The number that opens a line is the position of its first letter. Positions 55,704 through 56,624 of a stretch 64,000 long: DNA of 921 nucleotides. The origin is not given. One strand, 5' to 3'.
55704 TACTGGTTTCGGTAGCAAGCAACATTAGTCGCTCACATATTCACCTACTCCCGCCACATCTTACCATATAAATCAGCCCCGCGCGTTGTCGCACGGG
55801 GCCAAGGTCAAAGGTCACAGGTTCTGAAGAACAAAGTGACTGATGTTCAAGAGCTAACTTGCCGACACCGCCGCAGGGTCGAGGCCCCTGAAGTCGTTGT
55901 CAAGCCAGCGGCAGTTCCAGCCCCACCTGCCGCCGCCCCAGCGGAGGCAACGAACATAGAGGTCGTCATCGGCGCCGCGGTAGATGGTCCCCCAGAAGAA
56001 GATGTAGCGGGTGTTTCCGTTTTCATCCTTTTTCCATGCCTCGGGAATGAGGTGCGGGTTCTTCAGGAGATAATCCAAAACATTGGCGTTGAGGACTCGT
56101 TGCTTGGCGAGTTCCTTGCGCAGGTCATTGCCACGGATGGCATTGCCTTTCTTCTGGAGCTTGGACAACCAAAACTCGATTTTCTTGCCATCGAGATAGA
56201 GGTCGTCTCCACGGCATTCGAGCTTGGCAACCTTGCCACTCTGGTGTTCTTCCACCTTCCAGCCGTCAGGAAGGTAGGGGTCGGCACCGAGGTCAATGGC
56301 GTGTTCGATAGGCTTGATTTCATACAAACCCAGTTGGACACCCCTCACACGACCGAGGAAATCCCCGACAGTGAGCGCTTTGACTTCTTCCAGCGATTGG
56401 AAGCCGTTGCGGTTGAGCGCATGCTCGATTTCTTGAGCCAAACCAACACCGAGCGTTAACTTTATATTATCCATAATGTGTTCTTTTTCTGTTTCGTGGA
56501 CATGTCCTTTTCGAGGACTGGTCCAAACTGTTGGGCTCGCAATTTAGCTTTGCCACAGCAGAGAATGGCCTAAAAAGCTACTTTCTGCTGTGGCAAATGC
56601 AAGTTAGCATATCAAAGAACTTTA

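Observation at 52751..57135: DGR cassette inserted into the conserved rpsP-KH-trmD ribosomal operon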

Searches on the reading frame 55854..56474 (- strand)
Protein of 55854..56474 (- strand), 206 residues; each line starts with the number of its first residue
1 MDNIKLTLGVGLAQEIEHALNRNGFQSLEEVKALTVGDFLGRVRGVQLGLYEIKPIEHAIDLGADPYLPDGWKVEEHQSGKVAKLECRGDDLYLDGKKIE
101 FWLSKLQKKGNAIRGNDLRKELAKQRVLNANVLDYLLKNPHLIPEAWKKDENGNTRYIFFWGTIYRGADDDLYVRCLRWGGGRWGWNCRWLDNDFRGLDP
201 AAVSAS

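Call 6: search_protein_families(library=pfam, proteins=[window:55854-56474:-], max_evalue=0.01)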
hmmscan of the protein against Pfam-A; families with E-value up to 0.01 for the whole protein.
window:55854-56474:- (206 aa): 0 families

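Call 43: find_homologous_proteins(query=window:55854-56474:-, max_evalue=0.001)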
Query window:55854-56474:- (206 aa): 1078 proteins with E <= 0.001 among 1397 candidates; the best 120 are listed.
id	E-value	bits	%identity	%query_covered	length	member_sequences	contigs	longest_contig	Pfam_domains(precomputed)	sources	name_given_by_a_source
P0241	9.6e-139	479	100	100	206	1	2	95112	-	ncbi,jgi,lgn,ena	ncbi:MAG: hypothetical protein WCW03_02040 [Candidatus Paceibacterota bacterium]|jgi:hypothetical pr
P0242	7.6e-102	358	79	100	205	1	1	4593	-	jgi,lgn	-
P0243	2.3e-101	356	78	100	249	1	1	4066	-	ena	-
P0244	2.8e-100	353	77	100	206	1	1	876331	-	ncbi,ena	-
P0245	2.1e-98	347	78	100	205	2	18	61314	-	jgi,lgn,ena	-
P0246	5.4e-97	342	76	98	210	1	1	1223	-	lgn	-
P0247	4.7e-93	329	72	100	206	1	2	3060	-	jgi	jgi:hypothetical protein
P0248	1.0e-92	328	73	100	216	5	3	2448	-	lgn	-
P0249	7.0e-90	319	71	100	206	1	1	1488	-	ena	-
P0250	1.5e-88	314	73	99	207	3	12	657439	-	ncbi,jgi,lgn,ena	ncbi:MAG: hypothetical protein ABSF56_00885 [Minisyncoccia bacterium]|jgi:hypothetical protein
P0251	7.2e-83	296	67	98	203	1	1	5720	-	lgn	-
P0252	1.9e-82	294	68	98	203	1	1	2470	-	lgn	-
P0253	7.3e-82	293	67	98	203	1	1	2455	-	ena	-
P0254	3.4e-81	290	66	100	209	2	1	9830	-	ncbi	-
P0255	2.8e-80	287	67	98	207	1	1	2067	-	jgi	jgi:hypothetical protein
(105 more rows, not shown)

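Call 44: find_encoding_contigs(protein=P0244, flank=6000, max_places=2)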
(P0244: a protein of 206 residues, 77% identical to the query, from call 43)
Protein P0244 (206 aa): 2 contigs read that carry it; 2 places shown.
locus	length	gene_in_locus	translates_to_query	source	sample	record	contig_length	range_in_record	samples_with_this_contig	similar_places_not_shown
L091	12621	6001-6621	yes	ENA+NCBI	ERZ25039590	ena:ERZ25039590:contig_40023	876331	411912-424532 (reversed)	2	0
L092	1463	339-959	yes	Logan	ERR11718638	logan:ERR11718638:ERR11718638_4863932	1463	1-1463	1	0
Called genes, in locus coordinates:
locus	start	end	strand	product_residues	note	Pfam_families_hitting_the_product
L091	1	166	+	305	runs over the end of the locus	PF00005:ABC_tran, PF02463:SMC_N (faint)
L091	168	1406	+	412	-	PF12704:MacB_PCD, PF02687:FtsX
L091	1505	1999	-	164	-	-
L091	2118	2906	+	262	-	PF02535:Zip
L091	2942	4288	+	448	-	PF00070:Pyr_redox (faint), PF01266:DAO (faint), PF07992:Pyr_redox_2, PF22366:NDH2_C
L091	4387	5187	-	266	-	-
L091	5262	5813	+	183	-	-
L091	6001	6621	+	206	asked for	-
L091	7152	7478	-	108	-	PF22296:bAvd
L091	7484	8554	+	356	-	PF00078:RVT_1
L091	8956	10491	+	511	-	PF00122:E1-E2_ATPase, PF00702:Hydrolase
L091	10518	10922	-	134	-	-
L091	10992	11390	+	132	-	-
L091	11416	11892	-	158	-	PF09900:DUF2127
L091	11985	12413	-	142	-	PF01502:PRA-CH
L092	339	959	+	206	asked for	-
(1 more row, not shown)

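Call 45: find_encoding_contigs(protein=P0245, flank=6000, max_places=3)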
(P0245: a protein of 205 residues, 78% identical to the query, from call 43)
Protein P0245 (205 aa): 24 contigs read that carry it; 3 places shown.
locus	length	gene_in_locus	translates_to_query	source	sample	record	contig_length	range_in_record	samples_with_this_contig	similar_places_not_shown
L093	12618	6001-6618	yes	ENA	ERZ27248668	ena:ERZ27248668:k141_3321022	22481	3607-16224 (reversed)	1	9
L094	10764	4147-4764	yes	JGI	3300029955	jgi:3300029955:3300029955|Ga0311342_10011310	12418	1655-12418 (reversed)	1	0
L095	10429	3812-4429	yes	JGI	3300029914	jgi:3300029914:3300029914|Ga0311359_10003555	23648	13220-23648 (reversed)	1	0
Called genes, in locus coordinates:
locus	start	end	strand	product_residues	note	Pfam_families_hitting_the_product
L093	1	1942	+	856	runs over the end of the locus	PF00521:DNA_topoisoIV, PF03989:DNA_gyraseA_C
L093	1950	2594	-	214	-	PF00717:Peptidase_S24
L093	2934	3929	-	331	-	-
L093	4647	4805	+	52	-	-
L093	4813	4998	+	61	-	-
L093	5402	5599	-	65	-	-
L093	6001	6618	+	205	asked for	-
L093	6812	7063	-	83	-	PF18893:DUF5652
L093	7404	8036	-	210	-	-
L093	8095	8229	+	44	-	-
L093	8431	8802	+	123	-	-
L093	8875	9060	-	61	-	-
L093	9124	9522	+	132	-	-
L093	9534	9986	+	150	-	-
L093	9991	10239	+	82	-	-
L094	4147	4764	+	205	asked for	-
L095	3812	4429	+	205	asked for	-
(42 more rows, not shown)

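Call 46: find_encoding_contigs(protein=P0242, flank=6000, max_places=2)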
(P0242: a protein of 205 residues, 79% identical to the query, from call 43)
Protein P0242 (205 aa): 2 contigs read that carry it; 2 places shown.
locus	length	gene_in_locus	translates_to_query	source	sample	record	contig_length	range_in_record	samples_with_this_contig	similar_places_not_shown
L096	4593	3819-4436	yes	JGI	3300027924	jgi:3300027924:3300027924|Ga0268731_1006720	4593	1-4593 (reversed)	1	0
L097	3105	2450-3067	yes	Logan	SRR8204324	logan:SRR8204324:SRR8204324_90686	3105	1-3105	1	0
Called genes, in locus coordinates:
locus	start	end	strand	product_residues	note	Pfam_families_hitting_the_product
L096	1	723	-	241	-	?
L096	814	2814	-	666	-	PF03030:H_PPase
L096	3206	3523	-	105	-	-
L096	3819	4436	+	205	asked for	-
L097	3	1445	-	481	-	?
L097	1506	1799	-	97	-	PF05015:HigB-like_toxin (weak)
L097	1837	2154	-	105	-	-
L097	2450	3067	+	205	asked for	-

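Call 77: predict_structure(alignment_id=A4)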
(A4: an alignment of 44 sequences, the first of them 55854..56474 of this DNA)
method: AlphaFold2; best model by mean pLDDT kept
length: 206 residues; sequences in the alignment: 44
mean_pLDDT: 93.4   pTM: 0.80
mean pLDDT of the five models: 93.4, 93.0, 92.8, 92.6, 92.6
residues with pLDDT >= 90: 177; 70-90: 25; 50-70: 3; < 50: 1
segments of 3 or more residues with pLDDT < 50: none
pLDDT, mean of each block of 10 residues (from residue 1): 75 92 89 92 95 88 95 95 92 95 96 97 96 97 94 95 96 97 96 96 88
secondary structure, 60 per line:
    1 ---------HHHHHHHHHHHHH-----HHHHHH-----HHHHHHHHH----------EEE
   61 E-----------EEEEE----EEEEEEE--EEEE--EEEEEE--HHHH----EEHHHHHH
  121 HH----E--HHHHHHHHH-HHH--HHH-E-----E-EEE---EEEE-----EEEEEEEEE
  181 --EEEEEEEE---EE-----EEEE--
elements in order: H10-22 H28-33 H39-47 E58-61 E73-77 E82-88 E91-94 E97-102 H105-108 H115-122 H130-138 E157-159 E163-166 E172-180 E183-190 E201-204

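Call 79: fold_search(model_id=the predicted structure, library=pdb)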
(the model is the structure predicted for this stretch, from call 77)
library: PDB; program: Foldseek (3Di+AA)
matches with E <= 10: 249; with E <= 0.001: 0
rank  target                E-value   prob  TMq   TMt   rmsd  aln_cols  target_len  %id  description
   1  6ufy_A                2.8e-01  0.08  0.16  0.11  15.3       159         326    6  B. theta Bile Salt Hydrolase (released 2020-02-19)
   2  5j9r_A                3.0e-01  0.13  0.19  0.14  15.5       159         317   12  Structure of Penicillin V acylase from Agrobacterium tumefaciens (released 2017-06-21)
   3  2qm4_B                3.9e-01  0.08  0.13  0.12  15.1       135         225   16  Crystal structure of human XLF/Cernunnos, a non-homologous end-joining factor (released 2007-12-11)
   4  8oks_A                4.4e-01  0.44  0.29  0.48   9.8       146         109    8  Crystal structure of Bdellovibrio bacteriovorus Bd2740 C-terminal domain (released 2023-10-25)
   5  3wbr_F                6.2e-01  0.33  0.29  0.43   7.4       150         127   10  Crystal structure of carbohydrate recognition domain of Blood Dendritic Cell Antigen-2 (BDCA2) lectin (crystal form-3) (released 2013-12-25)
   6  7qaj_B                6.5e-01  0.35  0.30  0.45   6.8       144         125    9  ZK002 with Anti-angiogenic and Anti-inflamamtory Properties (released 2023-06-14)
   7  3wbr_A                6.5e-01  0.30  0.27  0.40   7.0       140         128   10  Crystal structure of carbohydrate recognition domain of Blood Dendritic Cell Antigen-2 (BDCA2) lectin (crystal form-3) (released 2013-12-25)
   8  8yax_A                6.5e-01  0.05  0.12  0.04  17.3       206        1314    7  SARS-CoV-2 DMV nsp3-4 pore complex (full-pore) (released 2024-06-19)
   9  3wbr_H                6.9e-01  0.30  0.29  0.43   7.4       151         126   10  Crystal structure of carbohydrate recognition domain of Blood Dendritic Cell Antigen-2 (BDCA2) lectin (crystal form-3) (released 2013-12-25)
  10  2gid_G                7.7e-01  0.06  0.15  0.19  17.1       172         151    9  Crystal structures of trypanosoma bruciei MRP1/MRP2 (released 2006-09-05)
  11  7qaj_H                8.2e-01  0.30  0.30  0.45   6.8       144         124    9  ZK002 with Anti-angiogenic and Anti-inflamamtory Properties (released 2023-06-14)
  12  3wbp_A                8.2e-01  0.23  0.28  0.41   7.5       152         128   10  Crystal structure of carbohydrate recognition domain of Blood Dendritic Cell Antigen-2 (BDCA2) lectin (crystal form-1) (released 2013-12-25)
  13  3q4f_A                8.2e-01  0.06  0.13  0.12  14.7       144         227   15  Crystal structure of xrcc4/xlf-cernunnos complex (released 2011-08-03)
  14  3wbr_E                8.7e-01  0.21  0.27  0.41   7.7       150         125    9  Crystal structure of carbohydrate recognition domain of Blood Dendritic Cell Antigen-2 (BDCA2) lectin (crystal form-3) (released 2013-12-25)
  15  8yax_B                8.7e-01  0.04  0.12  0.06  18.4       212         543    8  SARS-CoV-2 DMV nsp3-4 pore complex (full-pore) (released 2024-06-19)
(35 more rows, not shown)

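Call 83: search_solved_structures(query=A4, max_evalue=10)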
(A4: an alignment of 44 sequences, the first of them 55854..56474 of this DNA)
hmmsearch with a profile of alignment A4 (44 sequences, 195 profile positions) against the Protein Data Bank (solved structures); distinct sequences matched with E-value up to 10: 1.
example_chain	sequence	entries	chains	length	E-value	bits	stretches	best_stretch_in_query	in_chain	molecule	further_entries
2pyy_A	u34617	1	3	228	1.1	12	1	39-110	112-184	Ionotropic glutamate receptor bacterial homologue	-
